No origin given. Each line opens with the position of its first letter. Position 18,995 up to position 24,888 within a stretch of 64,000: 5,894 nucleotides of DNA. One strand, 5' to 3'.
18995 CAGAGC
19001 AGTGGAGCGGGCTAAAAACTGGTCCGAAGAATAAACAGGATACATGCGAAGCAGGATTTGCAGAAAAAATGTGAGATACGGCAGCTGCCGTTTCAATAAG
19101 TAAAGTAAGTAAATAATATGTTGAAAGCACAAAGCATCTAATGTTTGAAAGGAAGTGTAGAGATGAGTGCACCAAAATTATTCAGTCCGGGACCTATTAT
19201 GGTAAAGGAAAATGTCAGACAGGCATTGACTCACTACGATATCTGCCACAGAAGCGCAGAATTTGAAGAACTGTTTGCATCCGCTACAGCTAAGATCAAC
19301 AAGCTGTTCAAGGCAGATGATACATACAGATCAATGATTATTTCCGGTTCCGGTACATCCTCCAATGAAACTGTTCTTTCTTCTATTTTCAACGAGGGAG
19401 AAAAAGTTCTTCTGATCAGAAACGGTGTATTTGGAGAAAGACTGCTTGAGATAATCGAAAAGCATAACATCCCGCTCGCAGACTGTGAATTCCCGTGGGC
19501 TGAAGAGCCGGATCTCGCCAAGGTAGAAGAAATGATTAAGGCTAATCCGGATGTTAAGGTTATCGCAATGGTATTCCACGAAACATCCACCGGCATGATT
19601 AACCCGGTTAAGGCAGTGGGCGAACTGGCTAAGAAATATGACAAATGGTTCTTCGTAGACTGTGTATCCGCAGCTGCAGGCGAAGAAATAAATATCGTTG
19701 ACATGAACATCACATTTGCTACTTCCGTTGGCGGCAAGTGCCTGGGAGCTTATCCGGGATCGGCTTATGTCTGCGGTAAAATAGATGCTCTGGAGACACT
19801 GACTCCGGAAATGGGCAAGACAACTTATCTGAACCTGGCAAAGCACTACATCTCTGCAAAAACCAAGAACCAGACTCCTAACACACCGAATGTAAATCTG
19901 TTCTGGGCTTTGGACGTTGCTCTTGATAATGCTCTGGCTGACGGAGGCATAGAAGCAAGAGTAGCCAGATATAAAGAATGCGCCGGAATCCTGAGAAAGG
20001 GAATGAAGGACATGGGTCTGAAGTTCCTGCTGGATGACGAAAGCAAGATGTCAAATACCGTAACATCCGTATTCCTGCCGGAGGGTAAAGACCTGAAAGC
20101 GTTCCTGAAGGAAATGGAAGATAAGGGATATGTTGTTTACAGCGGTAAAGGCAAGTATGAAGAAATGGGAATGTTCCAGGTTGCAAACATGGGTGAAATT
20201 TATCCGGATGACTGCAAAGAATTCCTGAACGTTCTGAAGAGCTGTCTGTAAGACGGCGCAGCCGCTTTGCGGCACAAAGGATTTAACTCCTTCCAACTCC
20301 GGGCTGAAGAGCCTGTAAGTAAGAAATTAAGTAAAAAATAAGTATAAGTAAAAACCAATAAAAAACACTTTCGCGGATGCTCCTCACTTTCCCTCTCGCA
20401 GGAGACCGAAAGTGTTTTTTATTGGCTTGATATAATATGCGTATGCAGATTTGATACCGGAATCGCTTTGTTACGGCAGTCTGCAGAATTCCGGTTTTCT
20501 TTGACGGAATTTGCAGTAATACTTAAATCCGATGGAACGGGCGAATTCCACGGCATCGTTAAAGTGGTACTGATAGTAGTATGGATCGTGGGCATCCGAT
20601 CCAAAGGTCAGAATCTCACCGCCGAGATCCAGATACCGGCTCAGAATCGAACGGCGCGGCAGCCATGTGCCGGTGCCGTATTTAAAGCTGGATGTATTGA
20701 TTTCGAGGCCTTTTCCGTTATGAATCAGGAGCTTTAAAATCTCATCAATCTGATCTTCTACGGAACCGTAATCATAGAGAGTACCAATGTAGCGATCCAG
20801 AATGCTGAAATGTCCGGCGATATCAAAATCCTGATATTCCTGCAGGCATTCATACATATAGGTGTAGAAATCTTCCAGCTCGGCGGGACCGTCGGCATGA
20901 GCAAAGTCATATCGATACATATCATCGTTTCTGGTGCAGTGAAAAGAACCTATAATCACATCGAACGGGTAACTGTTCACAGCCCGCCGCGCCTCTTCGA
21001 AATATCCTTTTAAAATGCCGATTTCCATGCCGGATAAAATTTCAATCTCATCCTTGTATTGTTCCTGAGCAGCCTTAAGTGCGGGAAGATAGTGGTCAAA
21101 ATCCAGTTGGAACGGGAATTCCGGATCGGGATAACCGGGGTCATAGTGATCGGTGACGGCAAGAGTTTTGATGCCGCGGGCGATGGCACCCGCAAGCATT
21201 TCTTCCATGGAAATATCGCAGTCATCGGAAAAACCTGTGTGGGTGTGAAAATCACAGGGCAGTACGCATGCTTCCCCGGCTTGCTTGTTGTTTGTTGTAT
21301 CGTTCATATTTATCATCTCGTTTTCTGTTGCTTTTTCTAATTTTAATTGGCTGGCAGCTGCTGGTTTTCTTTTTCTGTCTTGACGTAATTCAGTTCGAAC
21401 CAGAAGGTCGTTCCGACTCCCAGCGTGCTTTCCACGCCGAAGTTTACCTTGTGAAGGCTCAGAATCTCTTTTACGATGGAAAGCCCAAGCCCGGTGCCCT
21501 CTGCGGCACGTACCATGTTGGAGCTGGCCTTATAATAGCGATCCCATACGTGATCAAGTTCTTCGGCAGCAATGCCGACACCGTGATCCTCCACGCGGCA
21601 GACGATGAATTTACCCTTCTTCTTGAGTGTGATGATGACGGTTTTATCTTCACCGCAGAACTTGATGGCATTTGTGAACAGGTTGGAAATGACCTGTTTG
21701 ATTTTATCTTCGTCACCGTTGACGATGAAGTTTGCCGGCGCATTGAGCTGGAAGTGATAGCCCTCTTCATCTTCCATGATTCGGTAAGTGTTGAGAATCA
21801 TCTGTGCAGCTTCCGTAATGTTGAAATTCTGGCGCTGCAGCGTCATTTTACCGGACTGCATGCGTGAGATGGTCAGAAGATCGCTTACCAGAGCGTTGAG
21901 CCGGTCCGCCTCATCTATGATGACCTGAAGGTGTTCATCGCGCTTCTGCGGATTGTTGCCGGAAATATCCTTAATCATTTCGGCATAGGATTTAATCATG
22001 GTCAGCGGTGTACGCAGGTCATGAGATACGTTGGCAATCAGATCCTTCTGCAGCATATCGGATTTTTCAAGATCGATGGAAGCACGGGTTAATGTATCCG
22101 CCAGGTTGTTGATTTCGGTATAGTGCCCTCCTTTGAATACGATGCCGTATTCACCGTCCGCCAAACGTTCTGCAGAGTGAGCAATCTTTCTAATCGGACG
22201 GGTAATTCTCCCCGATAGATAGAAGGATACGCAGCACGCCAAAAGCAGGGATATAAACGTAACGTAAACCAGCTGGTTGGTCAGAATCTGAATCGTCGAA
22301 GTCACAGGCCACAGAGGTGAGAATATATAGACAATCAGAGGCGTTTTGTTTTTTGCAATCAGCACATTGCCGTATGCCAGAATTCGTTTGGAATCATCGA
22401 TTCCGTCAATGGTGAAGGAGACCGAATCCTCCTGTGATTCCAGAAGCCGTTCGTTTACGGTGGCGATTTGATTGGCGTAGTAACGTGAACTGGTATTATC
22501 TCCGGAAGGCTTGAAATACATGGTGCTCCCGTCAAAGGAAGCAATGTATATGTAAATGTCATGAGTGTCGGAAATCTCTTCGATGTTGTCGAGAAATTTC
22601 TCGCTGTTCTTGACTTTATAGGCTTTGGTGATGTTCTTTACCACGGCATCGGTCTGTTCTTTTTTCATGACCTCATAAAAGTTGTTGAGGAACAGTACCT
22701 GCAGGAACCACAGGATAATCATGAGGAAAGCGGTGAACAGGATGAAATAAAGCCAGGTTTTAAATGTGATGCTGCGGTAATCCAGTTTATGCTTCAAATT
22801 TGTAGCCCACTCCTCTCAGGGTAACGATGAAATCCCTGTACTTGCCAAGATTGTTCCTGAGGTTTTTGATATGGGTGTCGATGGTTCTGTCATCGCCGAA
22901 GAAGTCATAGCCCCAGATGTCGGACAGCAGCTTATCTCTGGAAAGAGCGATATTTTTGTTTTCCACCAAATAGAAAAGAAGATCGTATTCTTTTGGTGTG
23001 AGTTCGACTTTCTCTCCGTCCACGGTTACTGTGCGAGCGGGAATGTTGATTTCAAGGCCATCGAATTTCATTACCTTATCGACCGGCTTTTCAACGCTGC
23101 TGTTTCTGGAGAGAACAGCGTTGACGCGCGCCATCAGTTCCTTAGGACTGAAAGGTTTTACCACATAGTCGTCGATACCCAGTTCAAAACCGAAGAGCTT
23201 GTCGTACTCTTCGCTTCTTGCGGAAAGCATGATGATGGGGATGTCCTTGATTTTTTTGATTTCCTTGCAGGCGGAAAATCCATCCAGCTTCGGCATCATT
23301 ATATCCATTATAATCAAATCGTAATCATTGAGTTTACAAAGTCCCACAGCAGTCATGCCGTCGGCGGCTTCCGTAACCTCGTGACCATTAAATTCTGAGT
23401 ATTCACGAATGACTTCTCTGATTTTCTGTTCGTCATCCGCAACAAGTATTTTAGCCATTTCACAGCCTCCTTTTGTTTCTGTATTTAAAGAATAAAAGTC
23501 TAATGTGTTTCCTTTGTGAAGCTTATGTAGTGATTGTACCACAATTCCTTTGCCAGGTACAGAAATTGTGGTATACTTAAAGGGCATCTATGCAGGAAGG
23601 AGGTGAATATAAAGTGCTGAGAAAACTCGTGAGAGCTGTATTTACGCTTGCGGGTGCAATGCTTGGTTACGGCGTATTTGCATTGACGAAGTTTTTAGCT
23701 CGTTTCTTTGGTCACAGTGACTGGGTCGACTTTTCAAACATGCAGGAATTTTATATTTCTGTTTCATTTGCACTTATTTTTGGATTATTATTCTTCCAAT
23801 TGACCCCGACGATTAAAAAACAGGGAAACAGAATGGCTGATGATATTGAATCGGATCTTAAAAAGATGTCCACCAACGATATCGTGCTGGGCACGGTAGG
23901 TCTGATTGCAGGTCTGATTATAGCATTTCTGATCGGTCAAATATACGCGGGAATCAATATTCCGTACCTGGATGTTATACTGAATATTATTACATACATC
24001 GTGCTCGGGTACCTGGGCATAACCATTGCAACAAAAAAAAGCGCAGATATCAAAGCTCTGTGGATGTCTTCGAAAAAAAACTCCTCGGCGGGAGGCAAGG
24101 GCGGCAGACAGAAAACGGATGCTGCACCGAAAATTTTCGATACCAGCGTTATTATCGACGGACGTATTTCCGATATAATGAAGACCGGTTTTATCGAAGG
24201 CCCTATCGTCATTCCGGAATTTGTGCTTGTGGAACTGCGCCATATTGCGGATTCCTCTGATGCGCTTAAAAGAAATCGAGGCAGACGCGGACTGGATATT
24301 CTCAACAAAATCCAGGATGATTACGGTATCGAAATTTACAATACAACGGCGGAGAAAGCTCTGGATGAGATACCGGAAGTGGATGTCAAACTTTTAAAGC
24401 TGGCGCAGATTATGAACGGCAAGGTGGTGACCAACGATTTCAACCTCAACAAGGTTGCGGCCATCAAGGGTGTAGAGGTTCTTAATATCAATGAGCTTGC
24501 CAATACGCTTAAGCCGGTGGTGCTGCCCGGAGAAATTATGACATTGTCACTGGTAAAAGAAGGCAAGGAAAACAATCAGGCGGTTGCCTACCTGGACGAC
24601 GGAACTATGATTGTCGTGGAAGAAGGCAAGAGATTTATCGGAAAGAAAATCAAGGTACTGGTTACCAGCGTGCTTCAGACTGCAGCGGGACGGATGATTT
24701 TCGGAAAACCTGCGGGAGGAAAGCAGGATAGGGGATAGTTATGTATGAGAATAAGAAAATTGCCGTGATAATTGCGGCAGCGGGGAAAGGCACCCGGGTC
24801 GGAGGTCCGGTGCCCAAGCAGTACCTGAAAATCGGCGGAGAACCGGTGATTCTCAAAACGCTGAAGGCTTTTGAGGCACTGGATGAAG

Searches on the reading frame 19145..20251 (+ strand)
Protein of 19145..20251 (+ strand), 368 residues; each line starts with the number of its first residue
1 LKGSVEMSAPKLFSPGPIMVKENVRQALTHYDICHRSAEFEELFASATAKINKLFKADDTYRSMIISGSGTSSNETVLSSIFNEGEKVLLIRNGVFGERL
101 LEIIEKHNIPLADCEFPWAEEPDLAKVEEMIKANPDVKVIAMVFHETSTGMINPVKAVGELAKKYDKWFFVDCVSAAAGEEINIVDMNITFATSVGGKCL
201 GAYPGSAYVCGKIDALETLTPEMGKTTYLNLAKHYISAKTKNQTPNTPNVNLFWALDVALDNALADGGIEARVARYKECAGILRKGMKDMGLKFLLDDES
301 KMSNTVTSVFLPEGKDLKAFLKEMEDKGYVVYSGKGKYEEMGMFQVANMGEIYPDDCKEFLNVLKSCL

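Call 21: search_protein_families(library=pfam, max_evalue=0.00001, proteins=[window:19145-20251:+])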
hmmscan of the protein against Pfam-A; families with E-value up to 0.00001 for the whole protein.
window:19145-20251:+ (368 aa): 1 family
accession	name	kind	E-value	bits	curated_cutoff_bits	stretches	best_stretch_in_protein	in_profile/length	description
PF00266.25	Aminotran_5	-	1.3e-23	84.1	21.5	1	27-334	28-338/371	Aminotransferase class-V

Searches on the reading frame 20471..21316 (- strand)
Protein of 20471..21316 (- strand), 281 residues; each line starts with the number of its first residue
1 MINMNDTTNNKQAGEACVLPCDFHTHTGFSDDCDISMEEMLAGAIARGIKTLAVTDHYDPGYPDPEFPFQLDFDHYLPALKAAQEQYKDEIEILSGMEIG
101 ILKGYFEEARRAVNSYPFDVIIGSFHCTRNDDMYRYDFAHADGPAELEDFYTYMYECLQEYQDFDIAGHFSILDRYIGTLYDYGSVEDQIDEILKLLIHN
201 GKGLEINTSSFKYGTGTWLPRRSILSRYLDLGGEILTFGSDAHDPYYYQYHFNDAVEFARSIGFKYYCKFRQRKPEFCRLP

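Call 21: search_protein_families(library=pfam, max_evalue=0.00001, proteins=[window:20471-21316:-])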
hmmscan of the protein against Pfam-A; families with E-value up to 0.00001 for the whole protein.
window:20471-21316:- (281 aa): 1 family
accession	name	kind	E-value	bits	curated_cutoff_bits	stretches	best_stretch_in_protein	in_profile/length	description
PF02811.25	PHP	-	4.1e-25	89.5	26.4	1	22-209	1-164/164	PHP domain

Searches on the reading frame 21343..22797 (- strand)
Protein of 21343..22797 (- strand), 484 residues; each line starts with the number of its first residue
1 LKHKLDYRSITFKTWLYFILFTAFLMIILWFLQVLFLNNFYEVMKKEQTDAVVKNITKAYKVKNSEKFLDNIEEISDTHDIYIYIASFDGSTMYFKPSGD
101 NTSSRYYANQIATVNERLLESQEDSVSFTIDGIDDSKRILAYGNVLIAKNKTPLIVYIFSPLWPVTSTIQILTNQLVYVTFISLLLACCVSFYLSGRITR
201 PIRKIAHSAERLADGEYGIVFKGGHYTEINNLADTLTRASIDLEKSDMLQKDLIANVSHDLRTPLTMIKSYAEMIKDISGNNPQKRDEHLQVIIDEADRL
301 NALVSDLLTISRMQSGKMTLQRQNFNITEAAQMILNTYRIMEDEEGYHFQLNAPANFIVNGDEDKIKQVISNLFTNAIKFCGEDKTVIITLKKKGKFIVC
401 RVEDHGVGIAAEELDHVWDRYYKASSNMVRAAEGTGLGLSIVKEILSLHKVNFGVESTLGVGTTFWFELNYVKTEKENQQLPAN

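Call 21: search_protein_families(library=pfam, max_evalue=0.00001, proteins=[window:21343-22797:-])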
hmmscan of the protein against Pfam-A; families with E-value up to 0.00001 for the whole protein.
window:21343-22797:- (484 aa): 2 families
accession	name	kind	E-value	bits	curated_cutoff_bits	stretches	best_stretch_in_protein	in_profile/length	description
PF02518.31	HATPase_c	-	2.6e-25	89.5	26.4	1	361-470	1-108/111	Histidine kinase-, DNA gyrase B-, and HSP90-like ATPase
PF00512.31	HisKA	-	1.6e-19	70.1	26.9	1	250-316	2-66/66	His Kinase A (phospho-acceptor) domain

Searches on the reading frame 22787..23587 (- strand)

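Call 21: search_protein_families(library=pfam, max_evalue=0.00001, proteins=[window:22787-23587:-])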
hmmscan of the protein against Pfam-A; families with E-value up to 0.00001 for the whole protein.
window:22787-23587:- (266 aa): 2 families
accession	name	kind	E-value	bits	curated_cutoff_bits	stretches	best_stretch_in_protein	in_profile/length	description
PF00072.30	Response_reg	-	2.1e-29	102.4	30.2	1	47-156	1-111/111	Response regulator receiver domain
PF00486.34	Trans_reg_C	-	5.6e-26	90.9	26.2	1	191-264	1-77/77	Transcriptional regulatory protein, C terminal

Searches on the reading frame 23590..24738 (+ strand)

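Call 21: search_protein_families(library=pfam, max_evalue=0.00001, proteins=[window:23590-24738:+])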
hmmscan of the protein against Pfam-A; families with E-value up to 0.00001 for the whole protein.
window:23590-24738:+ (382 aa): 1 family
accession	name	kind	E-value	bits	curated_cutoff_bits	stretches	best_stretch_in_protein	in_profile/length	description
PF01850.27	PIN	-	8.7e-08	33.2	23.6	1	182-290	2-118/120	PIN domain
